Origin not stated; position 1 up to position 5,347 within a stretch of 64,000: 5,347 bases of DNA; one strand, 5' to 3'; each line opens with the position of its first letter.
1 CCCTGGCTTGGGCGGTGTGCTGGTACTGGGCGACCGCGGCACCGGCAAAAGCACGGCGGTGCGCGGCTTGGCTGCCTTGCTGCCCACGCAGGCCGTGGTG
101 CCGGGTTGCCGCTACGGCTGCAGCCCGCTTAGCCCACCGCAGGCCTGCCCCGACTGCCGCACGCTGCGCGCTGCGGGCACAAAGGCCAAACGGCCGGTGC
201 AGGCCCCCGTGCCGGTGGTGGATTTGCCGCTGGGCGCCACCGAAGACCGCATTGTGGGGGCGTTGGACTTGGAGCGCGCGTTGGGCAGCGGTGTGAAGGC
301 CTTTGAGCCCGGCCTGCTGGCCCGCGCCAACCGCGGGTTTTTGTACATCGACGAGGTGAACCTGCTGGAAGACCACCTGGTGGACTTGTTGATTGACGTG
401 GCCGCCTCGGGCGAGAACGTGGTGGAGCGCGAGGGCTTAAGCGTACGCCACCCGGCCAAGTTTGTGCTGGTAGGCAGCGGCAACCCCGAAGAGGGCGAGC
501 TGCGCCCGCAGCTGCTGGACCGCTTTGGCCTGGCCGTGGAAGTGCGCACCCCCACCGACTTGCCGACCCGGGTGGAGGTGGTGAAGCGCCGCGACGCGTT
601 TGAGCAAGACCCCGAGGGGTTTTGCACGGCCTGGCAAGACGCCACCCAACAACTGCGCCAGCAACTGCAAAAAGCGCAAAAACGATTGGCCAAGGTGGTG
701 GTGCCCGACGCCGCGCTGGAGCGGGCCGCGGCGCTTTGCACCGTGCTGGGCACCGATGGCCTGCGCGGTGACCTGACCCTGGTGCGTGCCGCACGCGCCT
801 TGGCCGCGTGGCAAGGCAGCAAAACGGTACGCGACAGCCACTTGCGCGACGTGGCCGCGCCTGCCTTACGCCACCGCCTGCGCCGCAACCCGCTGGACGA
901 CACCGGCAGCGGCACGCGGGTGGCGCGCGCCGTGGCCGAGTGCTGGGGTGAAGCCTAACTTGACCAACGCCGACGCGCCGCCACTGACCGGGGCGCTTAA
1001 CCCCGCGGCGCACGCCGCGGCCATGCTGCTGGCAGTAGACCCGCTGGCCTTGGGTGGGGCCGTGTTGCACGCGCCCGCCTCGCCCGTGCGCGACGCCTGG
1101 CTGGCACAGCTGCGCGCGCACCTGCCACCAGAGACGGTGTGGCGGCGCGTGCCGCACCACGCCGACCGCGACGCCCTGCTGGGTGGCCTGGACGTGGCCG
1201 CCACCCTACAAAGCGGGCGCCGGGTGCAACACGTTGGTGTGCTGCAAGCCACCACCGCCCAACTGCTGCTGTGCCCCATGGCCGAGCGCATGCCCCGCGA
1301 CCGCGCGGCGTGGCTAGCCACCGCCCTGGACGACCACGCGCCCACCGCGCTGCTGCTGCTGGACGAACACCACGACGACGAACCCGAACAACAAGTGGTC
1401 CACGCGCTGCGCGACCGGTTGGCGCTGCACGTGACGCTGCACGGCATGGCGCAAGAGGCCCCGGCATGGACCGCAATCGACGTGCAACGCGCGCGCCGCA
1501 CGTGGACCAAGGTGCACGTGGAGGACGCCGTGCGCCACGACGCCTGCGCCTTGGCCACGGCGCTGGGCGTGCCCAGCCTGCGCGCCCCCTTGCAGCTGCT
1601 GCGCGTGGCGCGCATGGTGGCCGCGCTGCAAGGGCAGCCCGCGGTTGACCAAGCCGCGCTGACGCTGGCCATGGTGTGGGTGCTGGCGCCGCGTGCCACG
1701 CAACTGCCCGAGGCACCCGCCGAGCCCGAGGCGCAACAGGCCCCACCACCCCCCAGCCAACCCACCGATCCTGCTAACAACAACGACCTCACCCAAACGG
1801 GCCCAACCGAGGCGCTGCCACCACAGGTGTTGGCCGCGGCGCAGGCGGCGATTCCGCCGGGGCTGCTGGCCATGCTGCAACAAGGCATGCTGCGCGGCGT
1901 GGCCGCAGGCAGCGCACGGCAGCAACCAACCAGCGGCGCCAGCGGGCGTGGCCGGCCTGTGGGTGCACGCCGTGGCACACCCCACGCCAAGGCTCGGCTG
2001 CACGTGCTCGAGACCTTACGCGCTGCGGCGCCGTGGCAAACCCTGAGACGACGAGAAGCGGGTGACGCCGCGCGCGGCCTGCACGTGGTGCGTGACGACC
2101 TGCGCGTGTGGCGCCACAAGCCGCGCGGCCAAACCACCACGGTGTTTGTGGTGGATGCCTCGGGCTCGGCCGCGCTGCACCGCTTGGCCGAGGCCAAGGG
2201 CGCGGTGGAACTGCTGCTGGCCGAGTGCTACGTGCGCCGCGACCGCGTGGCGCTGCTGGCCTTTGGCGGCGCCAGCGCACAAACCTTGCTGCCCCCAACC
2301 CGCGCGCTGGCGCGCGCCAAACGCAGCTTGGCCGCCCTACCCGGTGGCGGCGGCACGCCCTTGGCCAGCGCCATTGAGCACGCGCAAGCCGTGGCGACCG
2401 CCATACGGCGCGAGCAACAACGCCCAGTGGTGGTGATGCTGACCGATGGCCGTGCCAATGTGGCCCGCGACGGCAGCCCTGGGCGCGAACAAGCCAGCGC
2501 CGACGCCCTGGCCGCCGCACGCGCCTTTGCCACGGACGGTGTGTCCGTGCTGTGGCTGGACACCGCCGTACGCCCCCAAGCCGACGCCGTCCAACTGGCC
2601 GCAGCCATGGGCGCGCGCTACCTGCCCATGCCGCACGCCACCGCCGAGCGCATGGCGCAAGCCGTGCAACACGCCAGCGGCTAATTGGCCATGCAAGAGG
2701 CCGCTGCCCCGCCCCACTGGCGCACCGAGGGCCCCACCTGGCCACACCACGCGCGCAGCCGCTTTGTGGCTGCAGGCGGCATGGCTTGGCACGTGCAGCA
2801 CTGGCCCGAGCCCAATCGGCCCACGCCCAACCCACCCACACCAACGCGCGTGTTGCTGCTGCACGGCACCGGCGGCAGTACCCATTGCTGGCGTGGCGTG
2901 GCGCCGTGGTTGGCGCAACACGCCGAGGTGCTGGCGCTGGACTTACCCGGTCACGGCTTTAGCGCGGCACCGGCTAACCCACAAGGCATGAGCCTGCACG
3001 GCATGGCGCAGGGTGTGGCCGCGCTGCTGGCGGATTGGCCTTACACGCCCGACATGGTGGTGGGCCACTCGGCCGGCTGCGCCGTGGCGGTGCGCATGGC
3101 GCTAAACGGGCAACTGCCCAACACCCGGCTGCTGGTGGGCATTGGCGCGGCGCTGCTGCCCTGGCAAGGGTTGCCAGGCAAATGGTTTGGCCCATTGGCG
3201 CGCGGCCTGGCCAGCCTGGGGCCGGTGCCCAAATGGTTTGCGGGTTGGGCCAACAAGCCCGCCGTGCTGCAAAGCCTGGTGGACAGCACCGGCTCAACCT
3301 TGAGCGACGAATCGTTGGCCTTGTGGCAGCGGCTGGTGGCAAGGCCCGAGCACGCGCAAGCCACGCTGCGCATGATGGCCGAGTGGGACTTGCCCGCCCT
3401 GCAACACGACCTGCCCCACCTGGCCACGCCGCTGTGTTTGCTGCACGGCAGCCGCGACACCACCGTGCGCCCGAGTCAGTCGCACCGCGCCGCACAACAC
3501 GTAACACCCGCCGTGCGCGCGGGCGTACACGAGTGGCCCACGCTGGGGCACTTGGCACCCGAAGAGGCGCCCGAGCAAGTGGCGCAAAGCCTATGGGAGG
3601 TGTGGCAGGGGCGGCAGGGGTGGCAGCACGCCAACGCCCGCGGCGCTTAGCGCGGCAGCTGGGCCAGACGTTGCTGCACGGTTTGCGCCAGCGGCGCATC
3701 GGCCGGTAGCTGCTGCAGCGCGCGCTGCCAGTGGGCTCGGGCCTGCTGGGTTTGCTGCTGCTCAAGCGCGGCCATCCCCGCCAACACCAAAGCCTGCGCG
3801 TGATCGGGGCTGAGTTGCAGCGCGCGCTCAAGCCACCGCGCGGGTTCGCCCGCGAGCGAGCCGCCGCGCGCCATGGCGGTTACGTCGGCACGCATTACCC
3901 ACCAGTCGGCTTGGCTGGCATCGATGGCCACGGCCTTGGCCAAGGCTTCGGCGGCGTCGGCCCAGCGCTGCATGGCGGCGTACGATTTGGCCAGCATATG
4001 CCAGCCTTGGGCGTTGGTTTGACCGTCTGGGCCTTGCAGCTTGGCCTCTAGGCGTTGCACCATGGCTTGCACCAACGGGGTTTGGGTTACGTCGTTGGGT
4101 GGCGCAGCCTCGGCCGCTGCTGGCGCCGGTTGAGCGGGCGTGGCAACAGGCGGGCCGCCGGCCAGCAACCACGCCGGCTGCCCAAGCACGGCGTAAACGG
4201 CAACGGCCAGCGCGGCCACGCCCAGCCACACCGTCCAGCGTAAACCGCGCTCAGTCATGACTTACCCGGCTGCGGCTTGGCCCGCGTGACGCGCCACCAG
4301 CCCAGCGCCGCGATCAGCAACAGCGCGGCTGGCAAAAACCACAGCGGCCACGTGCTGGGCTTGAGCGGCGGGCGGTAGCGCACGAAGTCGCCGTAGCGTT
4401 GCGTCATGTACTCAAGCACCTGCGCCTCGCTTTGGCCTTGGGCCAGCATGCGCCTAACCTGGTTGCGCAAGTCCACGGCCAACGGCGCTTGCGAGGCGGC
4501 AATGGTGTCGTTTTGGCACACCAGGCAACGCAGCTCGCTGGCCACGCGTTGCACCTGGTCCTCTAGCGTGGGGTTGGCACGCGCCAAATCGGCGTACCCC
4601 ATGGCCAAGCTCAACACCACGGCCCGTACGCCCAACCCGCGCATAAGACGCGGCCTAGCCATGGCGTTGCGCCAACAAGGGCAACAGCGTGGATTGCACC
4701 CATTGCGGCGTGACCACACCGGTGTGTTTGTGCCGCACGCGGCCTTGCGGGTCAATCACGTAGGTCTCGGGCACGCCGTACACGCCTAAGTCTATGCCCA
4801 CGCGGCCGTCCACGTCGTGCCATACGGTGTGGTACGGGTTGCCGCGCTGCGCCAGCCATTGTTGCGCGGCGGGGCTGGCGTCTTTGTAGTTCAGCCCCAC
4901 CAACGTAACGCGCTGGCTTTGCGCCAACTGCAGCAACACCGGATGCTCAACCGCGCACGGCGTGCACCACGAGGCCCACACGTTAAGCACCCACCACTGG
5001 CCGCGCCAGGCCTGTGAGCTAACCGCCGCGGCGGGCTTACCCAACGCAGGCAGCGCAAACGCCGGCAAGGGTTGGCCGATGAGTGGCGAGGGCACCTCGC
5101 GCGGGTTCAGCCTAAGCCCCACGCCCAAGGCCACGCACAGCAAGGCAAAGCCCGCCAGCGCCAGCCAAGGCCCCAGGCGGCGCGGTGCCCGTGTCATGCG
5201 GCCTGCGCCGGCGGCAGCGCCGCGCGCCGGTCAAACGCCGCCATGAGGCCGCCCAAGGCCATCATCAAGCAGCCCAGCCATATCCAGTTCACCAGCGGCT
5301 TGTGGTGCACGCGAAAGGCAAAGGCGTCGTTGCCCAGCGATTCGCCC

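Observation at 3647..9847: A complete System I cytochrome c maturation operon (ccmABCDEFGH-I) built into the photosynthesis gene cluster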

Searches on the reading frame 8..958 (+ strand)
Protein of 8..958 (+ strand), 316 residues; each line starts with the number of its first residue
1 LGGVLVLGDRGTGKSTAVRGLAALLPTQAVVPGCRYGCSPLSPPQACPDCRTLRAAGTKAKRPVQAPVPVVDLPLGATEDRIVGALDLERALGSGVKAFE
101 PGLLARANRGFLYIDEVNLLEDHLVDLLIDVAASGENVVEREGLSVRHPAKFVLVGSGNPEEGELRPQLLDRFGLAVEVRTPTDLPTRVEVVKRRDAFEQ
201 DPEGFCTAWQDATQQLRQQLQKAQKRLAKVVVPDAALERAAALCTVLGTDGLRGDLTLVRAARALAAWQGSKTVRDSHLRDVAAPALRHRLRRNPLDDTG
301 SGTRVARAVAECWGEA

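Call 32: search_protein_families(library=ncbifam, proteins=[window:8-958:+], max_evalue=0.00001)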
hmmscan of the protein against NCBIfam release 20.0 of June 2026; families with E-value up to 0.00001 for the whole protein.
window:8-958:+ (316 aa): 5 families
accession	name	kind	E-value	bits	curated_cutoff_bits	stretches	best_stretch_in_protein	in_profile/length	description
TIGR02030.1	BchI-ChlI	equivalog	1.8e-139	464.6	466.95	1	1-312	25-335/337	magnesium chelatase ATPase subunit I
TIGR02442.1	Cob-chelat-sub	hypoth_equivalog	1.8e-123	413.3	779.45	1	1-299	25-318/641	putative cobaltochelatase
TIGR02031.1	BchD-ChlD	equivalog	1.4e-62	212.3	499.55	1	1-295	16-275/608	magnesium chelatase ATPase subunit D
NF009943.0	PRK13406.1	equivalog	7.4e-23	80.9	571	1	65-297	50-261/585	magnesium chelatase subunit D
TIGR00764.1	lon_rel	equivalog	3.2e-06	26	516.6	0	98-187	207-306/608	ATP-dependent protease LonB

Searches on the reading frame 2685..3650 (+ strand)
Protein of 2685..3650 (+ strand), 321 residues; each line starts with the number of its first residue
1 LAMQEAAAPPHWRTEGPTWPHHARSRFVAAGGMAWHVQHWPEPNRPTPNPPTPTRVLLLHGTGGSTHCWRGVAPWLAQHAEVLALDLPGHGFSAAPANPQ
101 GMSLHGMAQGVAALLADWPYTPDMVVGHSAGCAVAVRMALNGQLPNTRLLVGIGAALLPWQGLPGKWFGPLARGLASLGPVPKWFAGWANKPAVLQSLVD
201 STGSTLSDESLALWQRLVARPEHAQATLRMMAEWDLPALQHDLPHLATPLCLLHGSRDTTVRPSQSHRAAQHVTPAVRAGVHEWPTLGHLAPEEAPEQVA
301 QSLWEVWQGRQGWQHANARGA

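Call 3: search_protein_families(library=pfam, proteins=[window:2685-3650:+], max_evalue=0.01)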
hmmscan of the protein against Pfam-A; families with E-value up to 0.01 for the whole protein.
window:2685-3650:+ (321 aa): 6 families
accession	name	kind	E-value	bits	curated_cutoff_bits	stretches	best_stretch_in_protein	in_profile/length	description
PF12697.13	Abhydrolase_6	-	8.6e-18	66.2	26.3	1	56-301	1-216/217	Alpha/beta hydrolase family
PF00561.26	Abhydrolase_1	-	2.1e-16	60.8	25.8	1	55-292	2-241/245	alpha/beta hydrolase fold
PF12146.15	Hydrolase_4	-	6e-14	52.4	27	1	55-289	6-232/239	Serine aminopeptidase, S33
PF00975.26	Thioesterase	-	7.7e-07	30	26.4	1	55-140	2-85/226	Thioesterase domain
PF02230.22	Abhydrolase_2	-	0.0015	18.8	23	0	246-300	153-210/217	Phospholipase/Carboxylesterase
PF03959.19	FSH1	-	0.0016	18.6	21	0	243-298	156-208/211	Serine hydrolase (FSH1)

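Call 4: search_protein_families(library=ncbifam, proteins=[window:2685-3650:+], max_evalue=0.001)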
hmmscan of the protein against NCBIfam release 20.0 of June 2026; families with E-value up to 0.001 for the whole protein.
window:2685-3650:+ (321 aa): 19 families
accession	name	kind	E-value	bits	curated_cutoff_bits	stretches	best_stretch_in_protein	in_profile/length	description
TIGR03056.1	bchO_mg_che_rel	equivalog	7.8e-65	218.6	172.55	1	18-302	1-272/278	alpha/beta fold hydrolase BchO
NF051488.1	bifunc_PcaDC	exception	4.9e-20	72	390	2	53-141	12-98/375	bifunctional 3-oxoadipate enol-lactonase/4-carboxymuconolactone decarboxylase PcaDC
NF011457.0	PRK14875.1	equivalog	1.2e-19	70.6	307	1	54-141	133-218/372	acetoin dehydrogenase dihydrolipoyllysine-residue acetyltransferase subunit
TIGR03695.1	menH_SHCHC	equivalog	3e-16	59.6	208.55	1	55-145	4-95/252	2-succinyl-6-hydroxy-2,4-cyclohexadiene-1-carboxylate synthase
TIGR02427.1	protocat_pcaD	equivalog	3.5e-14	52.8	255.85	1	56-142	16-100/251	3-oxoadipate enol-lactonase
NF051487.1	bifunc_PcaCD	exception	3e-12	46.3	430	1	54-141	173-258/413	bifunctional 4-carboxymuconolactone decarboxylase/3-oxoadipate enol-lactonase PcaCD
TIGR01738.1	bioH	equivalog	3.5e-12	46.5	206.95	1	55-141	6-85/245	pimeloyl-ACP methyl ester esterase BioH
NF008340.0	PRK11126.1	equivalog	1.8e-10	40.5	261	1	54-148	15-105/255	2-succinyl-6-hydroxy-2,4-cyclohexadiene-1-carboxylate synthase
NF004514.1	PRK05855.1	equivalog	1.9e-10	40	455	1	28-133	5-103/578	SDR family oxidoreductase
NF050089.1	i_nPHAscl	equivalog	3.8e-08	32.7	300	1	55-142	20-105/288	intracellular short-chain-length polyhydroxyalkanoate depolymerase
NF002938.0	PRK03592.1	equivalog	4.6e-08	32.7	241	1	55-140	32-115/298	haloalkane dehalogenase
TIGR03611.1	RutD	equivalog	5e-08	32.6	238.5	1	55-141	15-100/258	pyrimidine utilization protein D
NF045632.1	hydroxlase_HsaD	equivalog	7.2e-08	31.7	400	1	53-149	34-132/290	4,5:9,10-diseco-3-hydroxy-5,9,17-trioxoandrosta-1(10),2-diene-4-oate hydrolase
NF007954.0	PRK10673.1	equivalog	3.1e-06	26.6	399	1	49-145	12-103/255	esterase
NF058580.1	lipase_V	equivalog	2.4e-05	24.1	300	1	51-138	23-107/230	EstV family lipase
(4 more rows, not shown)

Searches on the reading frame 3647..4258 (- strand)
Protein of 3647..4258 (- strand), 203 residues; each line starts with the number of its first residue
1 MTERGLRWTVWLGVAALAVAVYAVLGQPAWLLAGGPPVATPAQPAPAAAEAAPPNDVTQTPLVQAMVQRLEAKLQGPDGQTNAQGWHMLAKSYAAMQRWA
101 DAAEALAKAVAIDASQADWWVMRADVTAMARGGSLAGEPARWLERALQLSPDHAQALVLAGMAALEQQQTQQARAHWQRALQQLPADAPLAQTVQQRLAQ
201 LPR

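Call 3: search_protein_families(library=pfam, proteins=[window:3647-4258:-], max_evalue=0.01)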
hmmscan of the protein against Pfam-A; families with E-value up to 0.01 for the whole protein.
window:3647-4258:- (203 aa): 12 families
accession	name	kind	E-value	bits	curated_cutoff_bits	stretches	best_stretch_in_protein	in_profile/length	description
PF23914.1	TPR_CcmH_CycH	-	2.1e-13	50.8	42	1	80-189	47-156/158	Cytochrome c-type biogenesis protein H TPR domain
PF07719.23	TPR_2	-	5.2e-11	42.2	27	2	83-113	1-31/34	Tetratricopeptide repeat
PF13428.12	TPR_14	-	6.6e-07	29.9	23.5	1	84-125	2-43/44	Tetratricopeptide repeat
PF00515.34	TPR_1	-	9.3e-07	28.9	27.8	0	155-185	2-32/34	Tetratricopeptide repeat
PF13414.12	TPR_11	-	3.4e-06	27.1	26.8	0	91-118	2-29/42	TPR repeat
PF14559.12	TPR_19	-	4.2e-06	27.4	25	1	143-198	14-68/68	Tetratricopeptide repeat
PF13174.12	TPR_6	-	1.6e-05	25.7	26.3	0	155-185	1-31/33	Tetratricopeptide repeat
PF13432.12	TPR_16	-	2.6e-05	25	32.7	2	88-153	2-64/65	Tetratricopeptide repeat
PF13431.12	TPR_17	-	3.9e-05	24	24.4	1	143-175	2-34/34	Tetratricopeptide repeat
PF13424.12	TPR_12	-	7.3e-05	23.3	30.1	0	73-113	35-75/77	Tetratricopeptide repeat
PF13181.12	TPR_8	-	0.00073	20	25.7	0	83-115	1-33/34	Tetratricopeptide repeat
PF12895.13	ANAPC3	-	0.00074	20.2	27.2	0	142-178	45-80/82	Anaphase-promoting complex, cyclosome, subunit 3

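Call 4: search_protein_families(library=ncbifam, proteins=[window:3647-4258:-], max_evalue=0.001)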
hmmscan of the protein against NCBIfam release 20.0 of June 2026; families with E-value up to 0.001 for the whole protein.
window:3647-4258:- (203 aa): 5 families
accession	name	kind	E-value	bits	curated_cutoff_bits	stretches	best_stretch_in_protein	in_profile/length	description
TIGR02917.1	PEP_TPR_lipo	equivalog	2.1e-06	25.9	312.2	1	143-189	284-330/899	XrtA/PEP-CTERM system TPR-repeat protein PrsT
TIGR02521.1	type_IV_pilW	equivalog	9.1e-05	22.1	154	0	143-188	54-99/234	type IV pilus biogenesis/stability protein PilW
NF040959.1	MamA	equivalog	9.8e-05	21.9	200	0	141-190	92-141/204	magnetosome protein MamA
NF007302.0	PRK09782.1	equivalog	0.00064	17.8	1223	1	80-196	577-688/990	phage receptor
TIGR02552.1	LcrH_SycD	equivalog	0.00073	19.3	104.8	0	88-129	91-132/136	SycD/LcrH family type III secretion system chaperone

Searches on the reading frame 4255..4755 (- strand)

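Call 3: search_protein_families(library=pfam, proteins=[window:4255-4755:-], max_evalue=0.01)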
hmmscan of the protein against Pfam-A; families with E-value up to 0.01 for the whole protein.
window:4255-4755:- (166 aa): 1 family
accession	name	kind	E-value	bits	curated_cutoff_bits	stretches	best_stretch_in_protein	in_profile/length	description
PF03918.19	CcmH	-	1.6e-42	144.6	25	1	54-161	15-122/143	Cytochrome C biogenesis protein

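Call 4: search_protein_families(library=ncbifam, proteins=[window:4255-4755:-], max_evalue=0.001)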
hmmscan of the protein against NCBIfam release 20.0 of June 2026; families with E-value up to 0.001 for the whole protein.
window:4255-4755:- (166 aa): 1 family
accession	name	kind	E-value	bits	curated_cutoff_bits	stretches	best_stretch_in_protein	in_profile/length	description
TIGR03147.1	cyt_nit_nrfF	exception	4.2e-31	107.2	159.2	1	60-159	26-125/126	heme lyase NrfEFG subunit NrfF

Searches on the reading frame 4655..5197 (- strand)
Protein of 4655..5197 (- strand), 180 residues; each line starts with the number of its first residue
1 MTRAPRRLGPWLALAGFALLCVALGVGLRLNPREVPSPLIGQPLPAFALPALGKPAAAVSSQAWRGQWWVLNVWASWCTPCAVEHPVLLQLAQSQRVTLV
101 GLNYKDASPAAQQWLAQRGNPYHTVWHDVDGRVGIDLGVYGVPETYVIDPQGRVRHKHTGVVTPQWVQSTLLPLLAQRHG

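Call 3: search_protein_families(library=pfam, proteins=[window:4655-5197:-], max_evalue=0.01)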
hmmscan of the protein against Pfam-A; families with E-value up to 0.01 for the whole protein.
window:4655-5197:- (180 aa): 5 families
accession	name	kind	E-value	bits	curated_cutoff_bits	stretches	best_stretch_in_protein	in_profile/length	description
PF08534.16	Redoxin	-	6.3e-18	65.4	26.6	1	41-163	3-137/148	Redoxin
PF00578.27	AhpC-TSA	-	8.4e-16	58.5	26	1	40-156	1-123/124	AhpC/TSA family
PF13905.12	Thioredoxin_8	-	9e-06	26.4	27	1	69-154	4-94/94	Thioredoxin-like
PF00085.26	Thioredoxin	-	0.00013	22.3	23.5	1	68-114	20-68/103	Thioredoxin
PF13098.12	Thioredoxin_2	-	0.0061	17.3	27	0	66-165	5-98/104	Thioredoxin-like domain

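Call 4: search_protein_families(library=ncbifam, proteins=[window:4655-5197:-], max_evalue=0.001)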
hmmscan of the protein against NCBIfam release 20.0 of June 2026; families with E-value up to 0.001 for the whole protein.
window:4655-5197:- (180 aa): 7 families
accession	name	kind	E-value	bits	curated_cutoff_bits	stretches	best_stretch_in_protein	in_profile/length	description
TIGR00385.1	dsbE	subfamily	5.6e-46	156.3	123.15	1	25-175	16-171/173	DsbE family thiol:disulfide interchange protein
NF011941.0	PRK15412.1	equivalog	9.1e-35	119.9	359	1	31-175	32-176/185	thiol:disulfide interchange protein DsbE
NF002854.0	PRK03147.1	subfamily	4.9e-14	52.6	170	1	37-169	35-167/176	thiol-disulfide oxidoreductase ResA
NF041202.1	StoA_CxxC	exception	8.1e-08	32.3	210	1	65-166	51-156/163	endospore biogenesis thiol-disulfide oxidoreductase StoA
NF047696.1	ThlDiSintTplARhiz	equivalog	1.3e-07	31.6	230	1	60-103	91-137/219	thiol:disulfide interchange protein TlpA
NF041054.1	WAxxUGC_long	equivalog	1.9e-07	30.7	300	1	44-155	84-196/354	ResA-like WAxxUGC motif-containing protein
TIGR01068.1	thioredoxin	equivalog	5.4e-06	26.5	96.8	1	70-113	18-63/101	thioredoxin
